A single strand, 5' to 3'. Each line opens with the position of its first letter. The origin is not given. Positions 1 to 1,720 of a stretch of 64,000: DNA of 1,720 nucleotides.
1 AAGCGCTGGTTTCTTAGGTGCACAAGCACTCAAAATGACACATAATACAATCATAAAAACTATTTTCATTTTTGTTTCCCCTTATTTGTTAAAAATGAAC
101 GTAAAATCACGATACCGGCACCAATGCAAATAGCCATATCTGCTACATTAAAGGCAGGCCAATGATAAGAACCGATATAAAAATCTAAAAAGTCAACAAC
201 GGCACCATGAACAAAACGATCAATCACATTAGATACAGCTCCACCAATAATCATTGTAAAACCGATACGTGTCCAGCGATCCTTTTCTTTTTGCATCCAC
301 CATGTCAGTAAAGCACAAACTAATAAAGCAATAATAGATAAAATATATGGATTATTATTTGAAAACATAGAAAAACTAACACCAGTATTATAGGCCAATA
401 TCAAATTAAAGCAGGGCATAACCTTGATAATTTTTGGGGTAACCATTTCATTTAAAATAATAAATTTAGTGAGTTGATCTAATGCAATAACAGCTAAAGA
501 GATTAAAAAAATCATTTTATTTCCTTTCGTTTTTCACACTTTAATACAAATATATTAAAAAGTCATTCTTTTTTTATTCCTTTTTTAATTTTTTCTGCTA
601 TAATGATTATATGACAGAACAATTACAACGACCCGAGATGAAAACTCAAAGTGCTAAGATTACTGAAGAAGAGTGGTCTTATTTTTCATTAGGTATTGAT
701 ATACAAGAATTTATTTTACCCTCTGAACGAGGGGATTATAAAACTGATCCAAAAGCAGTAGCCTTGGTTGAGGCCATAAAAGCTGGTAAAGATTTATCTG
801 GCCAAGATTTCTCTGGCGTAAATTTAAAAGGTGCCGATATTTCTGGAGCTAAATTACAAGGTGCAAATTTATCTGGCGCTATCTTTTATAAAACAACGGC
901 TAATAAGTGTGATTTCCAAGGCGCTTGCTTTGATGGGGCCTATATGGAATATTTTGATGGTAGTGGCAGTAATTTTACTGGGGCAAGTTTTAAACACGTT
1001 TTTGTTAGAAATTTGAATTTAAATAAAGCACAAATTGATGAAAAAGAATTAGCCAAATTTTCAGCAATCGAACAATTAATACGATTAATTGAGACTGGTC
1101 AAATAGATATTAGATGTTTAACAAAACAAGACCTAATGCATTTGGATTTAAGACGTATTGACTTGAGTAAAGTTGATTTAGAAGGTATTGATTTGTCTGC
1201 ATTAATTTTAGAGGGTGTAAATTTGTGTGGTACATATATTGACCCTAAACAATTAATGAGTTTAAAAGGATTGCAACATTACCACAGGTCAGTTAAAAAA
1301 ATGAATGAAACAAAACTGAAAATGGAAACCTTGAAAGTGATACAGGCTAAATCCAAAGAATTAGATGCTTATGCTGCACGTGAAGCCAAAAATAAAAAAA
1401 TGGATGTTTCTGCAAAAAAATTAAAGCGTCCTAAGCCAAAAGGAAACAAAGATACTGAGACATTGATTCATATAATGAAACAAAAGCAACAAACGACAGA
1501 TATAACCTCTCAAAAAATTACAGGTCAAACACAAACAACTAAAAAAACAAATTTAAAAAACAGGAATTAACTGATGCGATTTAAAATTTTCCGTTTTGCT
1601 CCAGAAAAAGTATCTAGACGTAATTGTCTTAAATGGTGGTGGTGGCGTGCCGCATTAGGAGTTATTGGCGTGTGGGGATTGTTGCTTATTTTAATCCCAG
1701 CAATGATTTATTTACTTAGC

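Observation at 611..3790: Orphan VirD4/TraG-type coupling ATPase translationally coupled to a pentapeptide-repeat protein; no VirB components in the window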

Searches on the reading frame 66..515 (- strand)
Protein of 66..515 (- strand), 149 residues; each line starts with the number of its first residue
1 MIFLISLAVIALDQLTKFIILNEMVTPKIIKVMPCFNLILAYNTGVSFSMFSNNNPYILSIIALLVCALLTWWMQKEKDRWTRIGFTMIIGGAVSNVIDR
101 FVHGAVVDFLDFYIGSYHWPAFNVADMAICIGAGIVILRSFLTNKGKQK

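Call 3: search_protein_families(library=pfam, proteins=[window:66-515:-], max_evalue=0.01)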
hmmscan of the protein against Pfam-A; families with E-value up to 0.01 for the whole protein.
window:66-515:- (149 aa): 1 family
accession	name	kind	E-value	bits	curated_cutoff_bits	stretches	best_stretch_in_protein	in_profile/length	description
PF01252.23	Peptidase_A8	-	9.4e-41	139.8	25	1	5-141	1-141/142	Signal peptidase (SPase) II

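Call 4: search_protein_families(library=ncbifam, proteins=[window:66-515:-], max_evalue=0.01)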
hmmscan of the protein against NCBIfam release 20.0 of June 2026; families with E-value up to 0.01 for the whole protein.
window:66-515:- (149 aa): 23 families
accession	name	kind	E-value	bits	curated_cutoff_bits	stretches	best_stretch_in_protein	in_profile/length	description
TIGR00077.1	lspA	equivalog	3.9e-39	134.2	73.95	1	2-148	12-162/164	signal peptidase II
NF011352.0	PRK14770.1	equivalog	2.3e-33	115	223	1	3-147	20-169/173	lipoprotein signal peptidase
NF011360.0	PRK14779.1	subfamily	1.5e-32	112.9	177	1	3-147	13-161/163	lipoprotein signal peptidase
NF011358.0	PRK14776.1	equivalog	4.9e-29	101.3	285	1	5-147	16-161/170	lipoprotein signal peptidase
NF011366.0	PRK14785.1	subfamily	4.7e-28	98.4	256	1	2-143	44-192/198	lipoprotein signal peptidase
NF011357.0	PRK14775.1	equivalog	1.6e-25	90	201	1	7-136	12-142/170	lipoprotein signal peptidase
NF011368.0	PRK14787.1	equivalog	2.1e-24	86.4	177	1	1-138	3-151/167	lipoprotein signal peptidase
NF011371.0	PRK14790.1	equivalog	4.5e-23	81.9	202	1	4-148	14-160/169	lipoprotein signal peptidase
NF011355.0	PRK14773.1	subfamily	2.6e-20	73.1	218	1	47-146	84-192/206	lipoprotein signal peptidase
NF011367.0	PRK14786.1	equivalog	1.4e-19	70.8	190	1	2-147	4-147/154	lipoprotein signal peptidase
NF011365.0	PRK14784.1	equivalog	1.7e-19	70.5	181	1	2-137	6-143/160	lipoprotein signal peptidase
NF011362.0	PRK14781.1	subfamily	1.6e-18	67.4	177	1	12-147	33-166/170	lipoprotein signal peptidase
NF011356.0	PRK14774.1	equivalog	2.4e-18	66.5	256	1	4-138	6-148/185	lipoprotein signal peptidase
NF011350.0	PRK14768.1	equivalog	2.7e-18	66.7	210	1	3-138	4-138/148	lipoprotein signal peptidase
NF011370.0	PRK14789.1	equivalog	3.8e-18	65.9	248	1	2-136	11-145/194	lipoprotein signal peptidase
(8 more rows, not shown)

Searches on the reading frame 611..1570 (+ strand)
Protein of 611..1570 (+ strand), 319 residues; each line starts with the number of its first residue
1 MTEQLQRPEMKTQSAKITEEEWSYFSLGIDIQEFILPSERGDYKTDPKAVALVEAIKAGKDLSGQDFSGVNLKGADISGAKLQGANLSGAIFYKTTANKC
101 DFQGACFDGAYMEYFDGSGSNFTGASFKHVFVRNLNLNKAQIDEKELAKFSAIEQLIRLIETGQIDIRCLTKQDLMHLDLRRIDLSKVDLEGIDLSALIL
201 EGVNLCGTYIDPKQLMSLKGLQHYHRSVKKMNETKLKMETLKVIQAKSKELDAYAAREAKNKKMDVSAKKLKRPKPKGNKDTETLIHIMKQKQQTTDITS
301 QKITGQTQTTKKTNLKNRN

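Call 3: search_protein_families(library=pfam, proteins=[window:611-1570:+], max_evalue=0.01)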
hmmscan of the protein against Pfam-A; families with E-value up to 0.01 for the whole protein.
window:611-1570:+ (319 aa): 3 families
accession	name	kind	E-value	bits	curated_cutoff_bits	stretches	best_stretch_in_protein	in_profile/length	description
PF00805.28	Pentapeptide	-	2.3e-26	91.4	20.2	5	61-92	7-38/40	Pentapeptide repeats (8 copies)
PF13576.12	Pentapeptide_3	-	2.8e-07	31.1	27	1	67-111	1-43/48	Pentapeptide repeats (9 copies)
PF13599.13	Pentapeptide_4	-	2e-06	28.2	38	1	66-141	2-77/78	Pentapeptide repeat region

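Call 4: search_protein_families(library=ncbifam, proteins=[window:611-1570:+], max_evalue=0.01)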
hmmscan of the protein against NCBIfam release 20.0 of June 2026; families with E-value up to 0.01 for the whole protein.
window:611-1570:+ (319 aa): 16 families
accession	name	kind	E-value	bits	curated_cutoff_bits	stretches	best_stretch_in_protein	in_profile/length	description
NF047416.1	penta_HetL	equivalog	2.9e-14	53.1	260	1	50-209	58-217/218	heterocyst differentiation pentapeptide repeat protein HetL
NF052603.1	penta_Alr5209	equivalog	1.2e-12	47.9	125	1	54-143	6-96/113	Alr5209 family pentapeptide repeat protein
NF011744.0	PRK15197.1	equivalog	4.3e-10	39.2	274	2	58-149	167-258/291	SPI-2 type III secretion system effector PipB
NF011743.0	PRK15196.1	equivalog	3e-09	36.2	354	1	55-246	147-329/350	type III secretion system effector PipB2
NF000071.4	penta_rpt_QnrA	exception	1.1e-08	35.1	450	1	61-206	73-200/218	QnrA family quinolone resistance pentapeptide repeat protein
NF033086.2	penta_rpt_Qnr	equivalog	4.7e-08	33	240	1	52-198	58-201/211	Qnr family pentapeptide repeat protein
NF033375.2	penta_rpt_QnrE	exception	2.2e-06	27.8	480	1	51-201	60-197/214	QnrE family quinolone resistance pentapeptide repeat protein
NF000349.1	mfpA_AE000516.2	equivalog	6.1e-06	26.2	360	1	63-155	85-177/183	pentapeptide repeat protein MfpA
NF012152.0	penta_rpt_QnrC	exception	1.3e-05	25.3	500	1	62-190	74-199/221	QnrC family quinolone resistance pentapeptide repeat protein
NF000420.1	penta_rpt_QnrB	exception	1.5e-05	25.1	460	1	52-194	61-200/214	QnrB family quinolone resistance pentapeptide repeat protein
NF000421.1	penta_rpt_QnrVC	exception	3e-05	24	460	1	61-190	73-199/218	QnrVC family quinolone resistance pentapeptide repeat protein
NF038182.1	penta_rpt_SmQnr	exception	3.4e-05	23.8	460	1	66-148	126-203/215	SmQnr family pentapeptide repeat protein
NF000056.3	penta_rpt_QnrS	exception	0.0002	21.1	460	1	61-198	73-202/218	QnrS family quinolone resistance pentapeptide repeat protein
NF011904.1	PRK15377.1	subfamily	0.0018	16.8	500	1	57-215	16-153/606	type III secretion system effector HECT-type E3 ubiquitin transferase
NF000139.2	penta_rpt_QnrD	exception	0.0022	18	425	0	62-214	51-200/214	QnrD family quinolone resistance pentapeptide repeat protein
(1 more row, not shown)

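Call 29: search_protein_families(library=padloc, proteins=[window:611-1570:+], max_evalue=0.01)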
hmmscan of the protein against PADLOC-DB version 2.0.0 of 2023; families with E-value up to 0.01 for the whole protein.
window:611-1570:+ (319 aa): 0 families

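Call 38: predict_structure(protein=window:611-1570:+)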
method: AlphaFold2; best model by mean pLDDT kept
length: 319 residues; sequences in the alignment: 1
mean_pLDDT: 47.4   pTM: 0.38
mean pLDDT of the five models: 47.4, 42.3, 38.3, 37.2, 35.3
residues with pLDDT >= 90: 5; 70-90: 64; 50-70: 34; < 50: 216
segments of 3 or more residues with pLDDT < 50: 1-40, 128-131, 133-246, 263-286, 288-319
pLDDT, mean of each block of 10 residues (from residue 1): 29 28 27 35 76 86 84 87 82 81 72 67 59 42 31 40 38 33 33 30 28 28 32 37 46 57 43 38 45 39 31 32
secondary structure, 60 per line:
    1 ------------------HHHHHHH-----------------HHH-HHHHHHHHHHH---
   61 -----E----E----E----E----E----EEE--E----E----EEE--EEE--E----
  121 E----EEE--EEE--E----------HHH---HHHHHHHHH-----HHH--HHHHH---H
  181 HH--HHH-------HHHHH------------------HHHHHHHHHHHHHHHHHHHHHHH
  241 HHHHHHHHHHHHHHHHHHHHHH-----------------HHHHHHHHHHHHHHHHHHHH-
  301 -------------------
elements in order: H19-25 H47-57 E91-93 E106-108 E111-113 E126-128 E131-133 H153-161 H172-176 H195-199 H218-262 H280-299

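Call 61: search_solved_structures(query=window:611-1567:+, max_evalue=0.001)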
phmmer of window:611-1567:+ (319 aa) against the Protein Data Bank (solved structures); distinct sequences matched with E-value up to 0.001: 20.
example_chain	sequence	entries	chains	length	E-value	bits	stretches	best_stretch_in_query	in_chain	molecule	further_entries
4yfo_A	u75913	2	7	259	1e-16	64.4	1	59-154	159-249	beta1_ex1 | 6beta1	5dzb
4yc5_A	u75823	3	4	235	2.8e-14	56.5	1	57-153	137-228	beta1 | beta1 protein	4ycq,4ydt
4yei_A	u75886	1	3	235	4.5e-14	55.8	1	58-154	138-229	beta1mut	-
5dns_A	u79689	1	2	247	1.6e-13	54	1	64-134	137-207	t1428 beta1 loop design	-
5dqa_A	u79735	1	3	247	1.9e-13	53.8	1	64-134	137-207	t3284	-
5dn0_A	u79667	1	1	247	3.5e-13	52.9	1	62-134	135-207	beta1 t1555 loop variant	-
5di5_A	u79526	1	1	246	3.5e-12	49.6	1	64-134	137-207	beta1 t801 loop variant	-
3du1_X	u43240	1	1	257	7.4e-11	45.2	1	65-212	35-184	All3740 protein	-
2j8k_A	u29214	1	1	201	8.4e-11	45.1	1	61-147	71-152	NP275-NP276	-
5dra_A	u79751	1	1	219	2.4e-10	43.6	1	52-152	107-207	3beta1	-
3n90_A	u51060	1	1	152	1.1e-07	34.8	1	60-133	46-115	Thylakoid lumenal 15 kDa protein 1, chloroplastic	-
2j8i_A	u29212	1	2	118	1.7e-05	27.7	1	64-143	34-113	NP275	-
2xtx_A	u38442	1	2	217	2.1e-05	27.4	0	58-131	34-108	QNRB1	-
2xtw_A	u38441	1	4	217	4.4e-05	26.3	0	58-131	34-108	QNRB1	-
2xty_A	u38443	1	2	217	6.9e-05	25.7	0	58-133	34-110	QNRB1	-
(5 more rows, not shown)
